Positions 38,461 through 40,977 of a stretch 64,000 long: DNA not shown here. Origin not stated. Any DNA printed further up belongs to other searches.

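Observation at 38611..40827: Intein with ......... endonuclease inserted in the catalytic HxxRH|SFAT box of an XerC/XerD-family tyrosine recombinase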

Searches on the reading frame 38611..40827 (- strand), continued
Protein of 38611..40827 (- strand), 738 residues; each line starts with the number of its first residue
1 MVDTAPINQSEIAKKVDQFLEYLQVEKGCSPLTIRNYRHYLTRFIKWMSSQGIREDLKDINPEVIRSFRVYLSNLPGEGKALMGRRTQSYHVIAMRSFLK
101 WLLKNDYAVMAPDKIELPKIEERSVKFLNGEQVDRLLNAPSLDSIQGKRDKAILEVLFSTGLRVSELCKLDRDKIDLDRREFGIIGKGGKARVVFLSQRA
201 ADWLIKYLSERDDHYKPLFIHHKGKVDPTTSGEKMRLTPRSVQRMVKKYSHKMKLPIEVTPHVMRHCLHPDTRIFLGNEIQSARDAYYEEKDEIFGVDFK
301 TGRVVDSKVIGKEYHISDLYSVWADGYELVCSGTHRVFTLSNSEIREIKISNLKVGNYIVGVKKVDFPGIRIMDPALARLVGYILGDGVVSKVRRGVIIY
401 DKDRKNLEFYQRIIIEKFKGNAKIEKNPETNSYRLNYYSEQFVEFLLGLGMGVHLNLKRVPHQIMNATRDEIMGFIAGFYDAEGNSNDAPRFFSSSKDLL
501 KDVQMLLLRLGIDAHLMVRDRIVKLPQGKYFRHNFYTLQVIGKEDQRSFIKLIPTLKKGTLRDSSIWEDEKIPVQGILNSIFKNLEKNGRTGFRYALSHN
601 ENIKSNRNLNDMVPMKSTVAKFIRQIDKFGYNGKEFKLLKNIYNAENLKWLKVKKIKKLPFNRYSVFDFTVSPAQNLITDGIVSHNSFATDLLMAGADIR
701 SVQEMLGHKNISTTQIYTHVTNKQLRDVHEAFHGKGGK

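Call 6: find_homologous_proteins(query=window:38611-40827:-, max_evalue=1e-10)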
Query window:38611-40827:- (738 aa): 275 proteins with E <= 1e-10 among 8000 candidates; the best 120 are listed.
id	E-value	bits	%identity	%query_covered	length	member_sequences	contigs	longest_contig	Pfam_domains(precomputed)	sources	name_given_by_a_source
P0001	0.0e+0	1564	100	94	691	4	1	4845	PF14528.12,PF00589.28,PF14890.12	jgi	jgi:site-specific recombinase XerD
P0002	0.0e+0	1316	78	100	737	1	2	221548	PF13495.13,PF14528.12,PF00589.28,PF02899.24,PF14890.12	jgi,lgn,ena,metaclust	metaclust:\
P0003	0.0e+0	1309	78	99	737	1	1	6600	PF13495.13,PF14528.12,PF00589.28,PF02899.24,PF14890.12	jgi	jgi:site-specific recombinase XerD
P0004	0.0e+0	1303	76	100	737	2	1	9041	PF13495.13,PF14528.12,PF00589.28,PF02899.24,PF14890.12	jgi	jgi:site-specific recombinase XerD/intein/homing endonuclease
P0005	0.0e+0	1301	78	100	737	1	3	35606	PF14528.12,PF00589.28,PF02899.24,PF14890.12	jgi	jgi:site-specific recombinase XerD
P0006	0.0e+0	1282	76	99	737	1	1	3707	PF13495.13,PF14528.12,PF13102.13,PF00589.28,PF02899.24,PF14890.12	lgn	-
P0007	0.0e+0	1243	73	99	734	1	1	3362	PF13495.13,PF14528.12,PF13102.13,PF00589.28,PF02899.24,PF14890.12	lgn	-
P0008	0.0e+0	1238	73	99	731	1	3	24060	PF13495.13,PF14528.12,PF00589.28,PF02899.24,PF14890.12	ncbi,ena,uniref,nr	ncbi:MAG: Tyrosine recombinase XerC [Candidatus Woesebacteria bacterium GW2011_GWB1_45_5]|uniref:Tyr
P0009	0.0e+0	1233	74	99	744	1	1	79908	PF13495.13,PF14528.12,PF00589.28,PF02899.24,PF14890.12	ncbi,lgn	-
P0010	0.0e+0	1230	73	99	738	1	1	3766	PF13495.13,PF14528.12,PF13102.13,PF00589.28,PF02899.24,PF14890.12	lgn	-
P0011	0.0e+0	1229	73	99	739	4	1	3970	PF14528.12,PF00589.28,PF02899.24,PF14890.12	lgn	-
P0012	0.0e+0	1214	76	93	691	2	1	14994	PF14528.12,PF00589.28,PF14890.12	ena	-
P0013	0.0e+0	1198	71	100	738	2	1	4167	PF13495.13,PF14528.12,PF00589.28,PF02899.24,PF14890.12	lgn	-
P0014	0.0e+0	1194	71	99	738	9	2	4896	PF13495.13,PF14528.12,PF00589.28,PF02899.24,PF14890.12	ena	-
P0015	0.0e+0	1191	71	99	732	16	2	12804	PF14528.12,PF00589.28,PF02899.24,PF14890.12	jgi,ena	-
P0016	0.0e+0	1185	69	99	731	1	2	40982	PF14528.12,PF13102.13,PF00589.28,PF02899.24,PF14890.12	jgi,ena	-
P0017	0.0e+0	1181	70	100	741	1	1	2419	PF13495.13,PF14528.12,PF13102.13,PF00589.28,PF02899.24,PF14890.12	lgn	-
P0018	0.0e+0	1181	71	100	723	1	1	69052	PF14528.12,PF00589.28,PF02899.24,PF14890.12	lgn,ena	-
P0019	0.0e+0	1167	68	100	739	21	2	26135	PF14528.12,PF00589.28,PF02899.24,PF14890.12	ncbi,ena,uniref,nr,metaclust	ncbi:hypothetical protein A2129_01070 [Candidatus Woesebacteria bacterium GWC1_42_13]|uniref:Tyrosin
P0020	0.0e+0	1156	69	99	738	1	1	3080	PF13495.13,PF14528.12,PF13102.13,PF00589.28,PF02899.24,PF14890.12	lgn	-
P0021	0.0e+0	1146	77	87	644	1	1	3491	PF14528.12,PF00589.28,PF14890.12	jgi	jgi:site-specific recombinase XerD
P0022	0.0e+0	1136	76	87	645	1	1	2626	PF14528.12,PF00589.28,PF14890.12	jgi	jgi:site-specific recombinase XerD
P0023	0.0e+0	1133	66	100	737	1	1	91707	PF13495.13,PF14528.12,PF13102.13,PF00589.28,PF02899.24,PF14890.12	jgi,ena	-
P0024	0.0e+0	1132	70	99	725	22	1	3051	PF13495.13,PF14528.12,PF13102.13,PF00589.28,PF02899.24,PF14890.12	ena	-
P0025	0.0e+0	1125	67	100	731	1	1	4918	PF13495.13,PF14528.12,PF00589.28,PF02899.24,PF14890.12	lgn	-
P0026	0.0e+0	1124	67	99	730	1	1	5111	PF13495.13,PF14528.12,PF00589.28,PF02899.24,PF22823.3,PF14890.12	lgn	-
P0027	0.0e+0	1119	65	99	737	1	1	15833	PF13495.13,PF14528.12,PF13102.13,PF00589.28,PF02899.24,PF14890.12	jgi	jgi:site-specific recombinase XerD/intein/homing endonuclease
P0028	0.0e+0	1116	67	99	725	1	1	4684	PF13495.13,PF14528.12,PF00589.28,PF02899.24,PF14890.12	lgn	-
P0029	0.0e+0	1115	65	100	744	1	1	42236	PF13495.13,PF14528.12,PF13102.13,PF00589.28,PF02899.24,PF14890.12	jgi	-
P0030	0.0e+0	1111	67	96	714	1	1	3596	PF14528.12,PF00589.28,PF02899.24,PF14890.12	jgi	jgi:site-specific recombinase XerD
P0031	0.0e+0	1098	65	100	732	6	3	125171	PF13495.13,PF14528.12,PF13102.13,PF00589.28,PF02899.24,PF14890.12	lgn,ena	-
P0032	0.0e+0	1093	66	98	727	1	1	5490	PF13495.13,PF14528.12,PF00589.28,PF02899.24,PF14890.12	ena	-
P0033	0.0e+0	1093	65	99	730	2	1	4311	PF13495.13,PF14528.12,PF13102.13,PF00589.28,PF02899.24,PF14890.12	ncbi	-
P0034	0.0e+0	1084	66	99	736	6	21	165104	PF13495.13,PF14528.12,PF00589.28,PF02899.24,PF14890.12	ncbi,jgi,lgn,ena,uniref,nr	ncbi:hypothetical protein A2130_00760 [Candidatus Woesebacteria bacterium GWC2_33_12]|uniref:Tyrosin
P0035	0.0e+0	1080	63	100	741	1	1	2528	PF14528.12,PF00589.28,PF02899.24,PF14890.12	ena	-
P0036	0.0e+0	1075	64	100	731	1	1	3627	PF13495.13,PF14528.12,PF00589.28,PF02899.24,PF14890.12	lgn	-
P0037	0.0e+0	1068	65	100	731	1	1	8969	PF13495.13,PF14528.12,PF13102.13,PF00589.28,PF02899.24,PF14890.12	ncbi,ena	-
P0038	0.0e+0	1065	65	99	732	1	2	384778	PF13495.13,PF14528.12,PF13102.13,PF00589.28,PF02899.24,PF14890.12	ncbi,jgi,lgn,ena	-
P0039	0.0e+0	1052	63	99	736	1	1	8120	PF13495.13,PF14528.12,PF00589.28,PF02899.24,PF14890.12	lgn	-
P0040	0.0e+0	1022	64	93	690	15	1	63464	PF14528.12,PF00589.28,PF14890.12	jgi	-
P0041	2.7e-295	1000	60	99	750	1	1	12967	PF13495.13,PF14528.12,PF00589.28,PF02899.24,PF14890.12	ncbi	-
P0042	5.2e-295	999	60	100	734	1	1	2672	PF14528.12,PF00589.28,PF02899.24,PF14890.12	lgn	-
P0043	3.3e-290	983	59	100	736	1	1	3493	PF13495.13,PF14528.12,PF13102.13,PF00589.28,PF02899.24,PF14890.12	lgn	-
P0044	1.3e-285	968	58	100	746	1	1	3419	PF13495.13,PF14528.12,PF00589.28,PF02899.24,PF14890.12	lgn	-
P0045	9.7e-283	958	58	98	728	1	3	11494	PF13495.13,PF14528.12,PF00589.28,PF02899.24,PF14890.12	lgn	-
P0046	2.7e-281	953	59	99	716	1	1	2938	PF14528.12,PF00589.28,PF02899.24,PF14890.12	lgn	-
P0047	4.4e-281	953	60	97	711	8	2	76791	PF13495.13,PF14528.12,PF00589.28,PF02899.24,PF14890.12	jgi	-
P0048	2.0e-277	941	58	97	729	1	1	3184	PF14528.12,PF13102.13,PF00589.28,PF02899.24,PF14890.12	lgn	-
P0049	1.9e-276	937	58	97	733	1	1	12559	PF14528.12,PF13102.13,PF00589.28,PF02899.24,PF14890.12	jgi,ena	-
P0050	2.3e-273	927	55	100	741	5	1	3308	PF13495.13,PF14528.12,PF00589.28,PF02899.24,PF14890.12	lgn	-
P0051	3.3e-271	920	56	98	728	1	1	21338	PF13495.13,PF14528.12,PF00589.28,PF02899.24,PF14890.12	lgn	-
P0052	4.0e-270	916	56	98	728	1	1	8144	PF13495.13,PF14528.12,PF00589.28,PF02899.24,PF14890.12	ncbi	-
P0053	4.3e-269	913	56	97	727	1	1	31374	PF13495.13,PF14528.12,PF00589.28,PF02899.24,PF14890.12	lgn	-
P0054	3.3e-268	910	56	100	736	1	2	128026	PF14528.12,PF00589.28,PF02899.24,PF14890.12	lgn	-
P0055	1.2e-260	885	56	98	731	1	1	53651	PF14528.12,PF00589.28,PF02899.24,PF14890.12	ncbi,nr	ncbi:tyrosine-type recombinase/integrase [Candidatus Gottesmanbacteria bacterium]|nr:tyrosine-type r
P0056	5.6e-256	870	54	97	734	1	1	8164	PF13495.13,PF14528.12,PF00589.28,PF02899.24,PF14890.12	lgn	-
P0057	9.8e-254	862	58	93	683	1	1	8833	PF14528.12,PF00589.28,PF14890.12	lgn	-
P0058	5.7e-248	843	75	66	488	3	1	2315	PF13495.13,PF14528.12,PF00589.28,PF02899.24,PF14890.12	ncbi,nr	ncbi:MAG: tyrosine-type recombinase/integrase, partial [Candidatus Woesebacteria bacterium]|nr:tyros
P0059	3.2e-233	794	50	100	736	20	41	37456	PF14528.12,PF13102.13,PF00589.28,PF02899.24,PF14890.12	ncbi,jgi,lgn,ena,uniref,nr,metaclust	ncbi:hypothetical protein COY29_01175 [Candidatus Woesebacteria bacterium CG_4_10_14_0_2_um_filter_3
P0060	2.7e-232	791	52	99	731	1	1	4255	PF13495.13,PF14528.12,PF00589.28,PF02899.24,PF14890.12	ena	-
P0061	4.9e-232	791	51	99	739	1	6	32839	PF13495.13,PF14528.12,PF13102.13,PF00589.28,PF02899.24,PF14890.12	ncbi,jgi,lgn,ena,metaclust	metaclust:\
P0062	1.5e-231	789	51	99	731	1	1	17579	PF13495.13,PF14528.12,PF00589.28,PF02899.24,PF14890.12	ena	-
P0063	2.0e-231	788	51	99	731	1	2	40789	PF13495.13,PF14528.12,PF00589.28,PF02899.24,PF14890.12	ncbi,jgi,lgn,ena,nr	ncbi:MAG TPA: tyrosine-type recombinase/integrase [Nevskiaceae bacterium]|nr:tyrosine-type recombina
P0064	1.8e-225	769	50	99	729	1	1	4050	PF13495.13,PF14528.12,PF00589.28,PF02899.24,PF14890.12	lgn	-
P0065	3.7e-223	761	71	64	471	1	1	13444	PF14528.12,PF00589.28,PF14890.12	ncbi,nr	ncbi:MAG: tyrosine-type recombinase/integrase [Candidatus Woesebacteria bacterium]|nr:tyrosine-type 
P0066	8.0e-218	744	68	66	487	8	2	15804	PF14528.12,PF00589.28,PF14890.12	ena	-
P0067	7.6e-217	740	50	98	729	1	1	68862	PF13495.13,PF14528.12,PF00589.28,PF02899.24,PF14890.12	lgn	-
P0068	6.6e-216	737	50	97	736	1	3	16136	PF14528.12,PF00589.28,PF02899.24,PF14890.12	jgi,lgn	jgi:site-specific recombinase XerD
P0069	1.5e-215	736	48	98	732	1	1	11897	PF13495.13,PF14528.12,PF00589.28,PF02899.24,PF14890.12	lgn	-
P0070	1.1e-210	720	48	98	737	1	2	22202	PF14528.12,PF13102.13,PF00589.28,PF02899.24,PF14890.12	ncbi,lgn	-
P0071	3.8e-210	718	48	97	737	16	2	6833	PF13495.13,PF14528.12,PF13102.13,PF00589.28,PF02899.24,PF14890.12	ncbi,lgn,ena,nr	ncbi:tyrosine-type recombinase/integrase [Patescibacteria group bacterium]|nr:tyrosine-type recombin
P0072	8.5e-210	717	70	61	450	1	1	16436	PF14528.12,PF00589.28,PF14890.12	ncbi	ncbi:MAG: LAGLIDADG family homing endonuclease [bacterium]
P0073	1.6e-209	716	48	98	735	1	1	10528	PF14528.12,PF00589.28,PF02899.24,PF14890.12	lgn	-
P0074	2.2e-208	712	48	99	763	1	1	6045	PF14528.12,PF13102.13,PF00589.28,PF02899.24,PF14890.12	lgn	-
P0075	5.2e-208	711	62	68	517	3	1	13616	PF13495.13,PF14528.12,PF13102.13,PF00589.28,PF02899.24,PF14890.12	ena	-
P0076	2.1e-207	709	48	98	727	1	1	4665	PF14528.12,PF00589.28,PF02899.24,PF14890.12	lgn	-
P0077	2.1e-206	706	47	99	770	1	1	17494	PF13495.13,PF14528.12,PF13102.13,PF00589.28,PF02899.24,PF14890.12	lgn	-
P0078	7.1e-206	704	48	97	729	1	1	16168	PF13495.13,PF14528.12,PF13102.13,PF00589.28,PF02899.24,PF14890.12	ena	-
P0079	5.6e-204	698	48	97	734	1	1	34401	PF14528.12,PF13102.13,PF00589.28,PF02899.24,PF14890.12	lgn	-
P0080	4.6e-202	691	47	98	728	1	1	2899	PF14528.12,PF13102.13,PF00589.28,PF02899.24,PF14890.12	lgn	-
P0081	5.7e-201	688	46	98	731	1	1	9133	PF13495.13,PF14528.12,PF00589.28,PF02899.24,PF14890.12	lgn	-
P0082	2.4e-199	683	66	62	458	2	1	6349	PF14528.12,PF00589.28,PF14890.12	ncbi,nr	ncbi:MAG: LAGLIDADG family homing endonuclease [bacterium]|nr:LAGLIDADG family homing endonuclease [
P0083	3.5e-199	682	47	97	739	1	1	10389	PF14528.12,PF00589.28,PF02899.24,PF14890.12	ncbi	-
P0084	1.3e-198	680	46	99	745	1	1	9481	PF14528.12,PF13102.13,PF00589.28,PF02899.24,PF14890.12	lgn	-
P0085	1.6e-198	680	46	97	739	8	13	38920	PF13495.13,PF14528.12,PF13102.13,PF00589.28,PF02899.24,PF14890.12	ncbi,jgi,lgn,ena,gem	-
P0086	2.2e-198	679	45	98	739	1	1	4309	PF14528.12,PF13102.13,PF00589.28,PF02899.24,PF14890.12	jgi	jgi:site-specific recombinase XerD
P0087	2.3e-198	679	46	97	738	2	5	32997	PF14528.12,PF13102.13,PF00589.28,PF02899.24,PF14890.12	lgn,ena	-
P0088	2.4e-197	676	46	98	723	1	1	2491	PF13495.13,PF14528.12,PF00589.28,PF02899.24,PF14890.12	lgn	-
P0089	3.1e-196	672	46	99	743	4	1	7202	PF13495.13,PF14528.12,PF00589.28,PF02899.24,PF14890.12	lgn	-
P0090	3.8e-196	672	45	98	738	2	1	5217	PF13495.13,PF14528.12,PF00589.28,PF02899.24,PF14890.12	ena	-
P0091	9.5e-195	667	46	97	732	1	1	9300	PF13495.13,PF14528.12,PF13102.13,PF00589.28,PF02899.24,PF14890.12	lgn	-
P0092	3.6e-193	662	47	98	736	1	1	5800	PF13495.13,PF14528.12,PF00589.28,PF02899.24,PF14890.12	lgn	-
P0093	7.1e-193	661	46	98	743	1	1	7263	PF13495.13,PF14528.12,PF13102.13,PF00589.28,PF02899.24,PF14890.12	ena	-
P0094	2.8e-192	659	62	64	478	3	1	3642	PF14528.12,PF00589.28,PF14890.12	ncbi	ncbi:MAG: LAGLIDADG family homing endonuclease [Patescibacteria group bacterium]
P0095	2.9e-192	659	44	99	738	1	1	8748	PF14528.12,PF13102.13,PF00589.28,PF02899.24,PF14890.12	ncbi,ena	-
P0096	3.8e-192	659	46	99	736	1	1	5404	PF13495.13,PF14528.12,PF00589.28,PF02899.24,PF14890.12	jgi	jgi:site-specific recombinase XerD/intein/homing endonuclease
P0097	5.4e-191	655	45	98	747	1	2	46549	PF13495.13,PF14528.12,PF13102.13,PF00589.28,PF02899.24,PF14890.12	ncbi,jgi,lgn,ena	-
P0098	6.1e-191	655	44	98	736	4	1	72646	PF13495.13,PF14528.12,PF00589.28,PF02899.24,PF14890.12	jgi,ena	-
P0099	1.3e-190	654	45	98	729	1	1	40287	PF13495.13,PF14528.12,PF00589.28,PF02899.24,PF14890.12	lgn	-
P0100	4.2e-190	652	44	99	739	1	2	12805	PF13495.13,PF14528.12,PF13102.13,PF00589.28,PF02899.24,PF14890.12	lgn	-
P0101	4.4e-190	652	46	97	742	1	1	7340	PF13495.13,PF14528.12,PF13102.13,PF00589.28,PF02899.24,PF14890.12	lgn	-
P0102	1.3e-189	650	47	97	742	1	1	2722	PF14528.12,PF00589.28,PF02899.24,PF14890.12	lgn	-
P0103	2.8e-188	646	45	98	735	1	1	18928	PF13495.13,PF14528.12,PF00589.28,PF02899.24,PF14890.12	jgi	jgi:integrase/recombinase XerD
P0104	3.6e-188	646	44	98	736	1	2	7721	PF13495.13,PF14528.12,PF00589.28,PF02899.24,PF14890.12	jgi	jgi:site-specific recombinase XerD/intein/homing endonuclease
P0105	3.9e-188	645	46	98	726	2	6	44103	PF13495.13,PF14528.12,PF13102.13,PF00589.28,PF02899.24,PF14890.12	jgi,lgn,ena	-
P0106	4.1e-188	645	44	97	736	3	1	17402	PF14528.12,PF13102.13,PF00589.28,PF02899.24,PF14890.12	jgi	-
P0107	5.1e-188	645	44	99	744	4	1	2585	PF14528.12,PF00589.28,PF02899.24,PF14890.12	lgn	-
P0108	6.6e-188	645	45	99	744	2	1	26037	PF13495.13,PF14528.12,PF13102.13,PF00589.28,PF02899.24,PF14890.12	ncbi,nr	ncbi:MAG: tyrosine-type recombinase/integrase [Candidatus Nealsonbacteria bacterium]|nr:tyrosine-typ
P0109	7.0e-188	645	46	98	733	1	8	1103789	PF14528.12,PF00589.28,PF02899.24,PF14890.12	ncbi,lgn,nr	ncbi:MAG: tyrosine-type recombinase/integrase [Candidatus Roizmanbacteria bacterium]|nr:MAG: tyrosin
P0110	1.2e-187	644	45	98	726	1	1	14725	PF13495.13,PF14528.12,PF00589.28,PF02899.24,PF14890.12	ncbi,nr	ncbi:MAG: tyrosine-type recombinase/integrase [Patescibacteria group bacterium]|nr:tyrosine-type rec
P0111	1.3e-187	644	45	98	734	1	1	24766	PF13495.13,PF14528.12,PF13102.13,PF00589.28,PF02899.24,PF14890.12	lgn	-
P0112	2.6e-187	643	43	98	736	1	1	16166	PF13495.13,PF14528.12,PF00589.28,PF02899.24,PF14890.12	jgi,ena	-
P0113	1.5e-186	640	44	98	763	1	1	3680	PF13495.13,PF14528.12,PF00589.28,PF02899.24,PF14890.12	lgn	-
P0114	2.1e-186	640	44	98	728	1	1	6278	PF13495.13,PF14528.12,PF00589.28,PF02899.24,PF14890.12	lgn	-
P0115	6.8e-186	638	46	98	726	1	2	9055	PF13495.13,PF14528.12,PF13102.13,PF00589.28,PF02899.24,PF14890.12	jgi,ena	-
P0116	6.9e-186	638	45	97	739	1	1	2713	PF13495.13,PF14528.12,PF00589.28,PF02899.24,PF14890.12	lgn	-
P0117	7.9e-186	638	46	98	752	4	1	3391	PF13495.13,PF14528.12,PF00589.28,PF02899.24,PF14890.12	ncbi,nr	ncbi:tyrosine-type recombinase/integrase [Patescibacteria group bacterium]|nr:tyrosine-type recombin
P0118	4.7e-185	635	47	97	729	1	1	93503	PF13495.13,PF14528.12,PF00589.28,PF02899.24,PF14890.12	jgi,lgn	jgi:site-specific recombinase XerD/intein/homing endonuclease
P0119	5.9e-185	635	45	97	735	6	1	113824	PF14528.12,PF00589.28,PF02899.24,PF14890.12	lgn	-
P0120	8.6e-185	634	44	98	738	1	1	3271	PF13495.13,PF14528.12,PF00589.28,PF02899.24,PF22823.3,PF14890.12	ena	-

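Call 44: predict_structure(alignment_id=A1)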
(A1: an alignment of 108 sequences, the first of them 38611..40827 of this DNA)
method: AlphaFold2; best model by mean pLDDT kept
length: 738 residues; sequences in the alignment: 108
mean_pLDDT: 81.9   pTM: 0.60
mean pLDDT of the five models: 81.9, 81.1, 80.8, 79.7, 79.3
residues with pLDDT >= 90: 292; 70-90: 328; 50-70: 52; < 50: 66
segments of 3 or more residues with pLDDT < 50: 1-6, 121-128, 258-265, 688-725, 734-738
pLDDT, mean of each block of 10 residues (from residue 1): 49 89 81 83 88 84 87 73 77 89 88 76 45 75 88 79 75 82 68 73 88 86 74 81 76 55 58 93 90 91 90 81 96 90 88 94 93 96 94 93 94 92 91 94 93 89 95 97 93 95 97 94 87 93 94 94 85 90 75 81 74 89 89 90 93 94 83 88 71 35 37 38 50 45
secondary structure, 60 per line:
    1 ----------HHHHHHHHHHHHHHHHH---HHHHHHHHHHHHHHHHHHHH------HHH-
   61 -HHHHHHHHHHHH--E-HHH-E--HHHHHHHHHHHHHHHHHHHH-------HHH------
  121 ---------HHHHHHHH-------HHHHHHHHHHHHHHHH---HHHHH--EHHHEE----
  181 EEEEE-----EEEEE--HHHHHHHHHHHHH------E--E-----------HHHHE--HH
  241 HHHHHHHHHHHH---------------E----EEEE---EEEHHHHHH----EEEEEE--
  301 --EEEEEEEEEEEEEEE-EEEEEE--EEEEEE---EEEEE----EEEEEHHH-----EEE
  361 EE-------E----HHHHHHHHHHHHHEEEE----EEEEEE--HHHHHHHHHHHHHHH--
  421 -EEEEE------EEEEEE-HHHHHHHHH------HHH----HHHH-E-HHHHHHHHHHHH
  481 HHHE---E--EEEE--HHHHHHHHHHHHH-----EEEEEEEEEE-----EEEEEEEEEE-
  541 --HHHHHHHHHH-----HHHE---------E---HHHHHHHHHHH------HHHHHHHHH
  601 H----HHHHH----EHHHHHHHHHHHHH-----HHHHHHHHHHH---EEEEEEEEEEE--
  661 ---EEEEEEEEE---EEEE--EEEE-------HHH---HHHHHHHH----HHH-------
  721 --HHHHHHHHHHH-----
elements in order (helices of 4 or more, strands of 3 or more residues): H11-27 H31-50 H62-73 H85-104 H130-137 H145-160 H164-168 E181-185 E191-195 H198-210 H232-235 H239-252 E273-276 E280-282 H283-288 E293-298 E303-317 E319-324 E327-332 E336-340 E345-349 E358-362 H375-387 E388-391 E396-401 H404-418 E422-426 E433-438 H440-448 H462-465 H469-483 E491-494 H497-509 E515-524 E530-539 H543-552 H575-585 H592-601 H606-610 H616-628 H634-644 E648-658 E664-672 E676-679 E682-685 H699-706 H723-733
